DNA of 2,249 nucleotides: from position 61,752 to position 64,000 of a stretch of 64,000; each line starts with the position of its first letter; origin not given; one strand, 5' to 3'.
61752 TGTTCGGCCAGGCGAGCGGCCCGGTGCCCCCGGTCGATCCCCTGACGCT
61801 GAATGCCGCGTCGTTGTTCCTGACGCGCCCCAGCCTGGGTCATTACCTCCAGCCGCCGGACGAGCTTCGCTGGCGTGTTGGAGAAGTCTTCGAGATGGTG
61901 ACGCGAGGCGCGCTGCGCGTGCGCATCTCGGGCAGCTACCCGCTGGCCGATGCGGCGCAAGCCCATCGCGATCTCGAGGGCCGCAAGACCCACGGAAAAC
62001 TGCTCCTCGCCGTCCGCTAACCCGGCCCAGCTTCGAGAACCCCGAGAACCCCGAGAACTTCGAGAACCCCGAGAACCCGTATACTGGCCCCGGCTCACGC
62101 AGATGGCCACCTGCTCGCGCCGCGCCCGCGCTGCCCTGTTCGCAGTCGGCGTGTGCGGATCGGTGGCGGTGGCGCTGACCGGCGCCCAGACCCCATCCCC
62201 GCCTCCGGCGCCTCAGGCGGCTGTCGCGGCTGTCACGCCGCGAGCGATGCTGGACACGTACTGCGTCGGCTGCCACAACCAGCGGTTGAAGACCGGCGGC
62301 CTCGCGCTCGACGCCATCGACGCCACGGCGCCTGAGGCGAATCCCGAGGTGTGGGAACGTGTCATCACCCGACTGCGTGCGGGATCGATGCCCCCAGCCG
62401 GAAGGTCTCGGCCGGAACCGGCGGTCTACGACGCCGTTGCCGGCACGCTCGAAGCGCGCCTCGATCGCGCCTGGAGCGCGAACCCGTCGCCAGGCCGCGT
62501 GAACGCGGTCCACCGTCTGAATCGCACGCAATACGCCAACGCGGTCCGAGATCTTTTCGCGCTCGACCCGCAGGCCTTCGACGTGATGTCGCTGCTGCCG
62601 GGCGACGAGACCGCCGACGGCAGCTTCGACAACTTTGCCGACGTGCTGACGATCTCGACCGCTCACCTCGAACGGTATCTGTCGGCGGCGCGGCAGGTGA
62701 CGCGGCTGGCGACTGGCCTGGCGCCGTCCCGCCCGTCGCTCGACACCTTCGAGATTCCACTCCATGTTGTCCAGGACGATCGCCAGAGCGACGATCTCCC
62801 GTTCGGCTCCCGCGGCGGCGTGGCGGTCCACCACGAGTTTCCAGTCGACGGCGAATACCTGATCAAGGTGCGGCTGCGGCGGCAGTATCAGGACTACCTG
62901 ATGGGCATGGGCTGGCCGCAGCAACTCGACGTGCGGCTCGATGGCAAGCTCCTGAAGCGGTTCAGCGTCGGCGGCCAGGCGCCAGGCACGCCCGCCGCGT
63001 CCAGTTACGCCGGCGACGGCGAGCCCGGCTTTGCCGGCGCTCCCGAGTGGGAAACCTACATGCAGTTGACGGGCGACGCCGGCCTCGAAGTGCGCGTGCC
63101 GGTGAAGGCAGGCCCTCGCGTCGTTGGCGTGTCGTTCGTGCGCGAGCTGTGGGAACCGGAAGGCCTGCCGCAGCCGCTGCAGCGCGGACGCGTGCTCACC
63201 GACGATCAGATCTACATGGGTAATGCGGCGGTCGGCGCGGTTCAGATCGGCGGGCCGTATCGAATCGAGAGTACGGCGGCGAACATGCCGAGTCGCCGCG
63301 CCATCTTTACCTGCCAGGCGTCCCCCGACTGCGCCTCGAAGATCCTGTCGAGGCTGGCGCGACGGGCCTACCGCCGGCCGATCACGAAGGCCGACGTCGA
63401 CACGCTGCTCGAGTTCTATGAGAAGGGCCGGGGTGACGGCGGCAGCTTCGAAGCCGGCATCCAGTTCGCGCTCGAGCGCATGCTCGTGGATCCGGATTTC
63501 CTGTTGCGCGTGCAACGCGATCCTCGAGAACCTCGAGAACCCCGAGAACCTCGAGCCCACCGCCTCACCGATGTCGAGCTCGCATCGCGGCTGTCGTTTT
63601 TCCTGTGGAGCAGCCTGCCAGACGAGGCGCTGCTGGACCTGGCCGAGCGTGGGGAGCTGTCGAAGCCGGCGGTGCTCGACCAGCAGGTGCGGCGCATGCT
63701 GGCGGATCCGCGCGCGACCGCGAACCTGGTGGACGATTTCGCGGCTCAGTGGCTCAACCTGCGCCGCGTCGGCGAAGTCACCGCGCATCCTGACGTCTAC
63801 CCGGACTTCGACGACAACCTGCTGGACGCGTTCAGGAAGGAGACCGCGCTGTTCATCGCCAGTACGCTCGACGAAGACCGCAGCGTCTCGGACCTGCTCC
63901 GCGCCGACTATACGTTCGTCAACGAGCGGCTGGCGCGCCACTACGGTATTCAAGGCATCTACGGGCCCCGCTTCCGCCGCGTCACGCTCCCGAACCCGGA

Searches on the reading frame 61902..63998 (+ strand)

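Call 55: search_protein_families(library=pfam, proteins=[window:61902-63998:+], max_evalue=0.00001)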
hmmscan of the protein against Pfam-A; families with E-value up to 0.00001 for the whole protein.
window:61902-63998:+ (699 aa): 4 families
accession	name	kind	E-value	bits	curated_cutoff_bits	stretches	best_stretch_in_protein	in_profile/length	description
PF07631.16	PSD4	-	8.6e-47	159.3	23.3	1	555-683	1-128/128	Protein of unknown function (DUF1592)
PF07637.16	PSD5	-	2.1e-19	70.1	34.2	1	477-537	1-61/62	Protein of unknown function (DUF1595)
PF07626.16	PSD3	-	5.4e-18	65.7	23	1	205-270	2-63/65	Protein of unknown function (DUF1587)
PF07635.16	PSCyt1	-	8.5e-06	26.7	22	0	121-167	1-59/59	Planctomycete cytochrome C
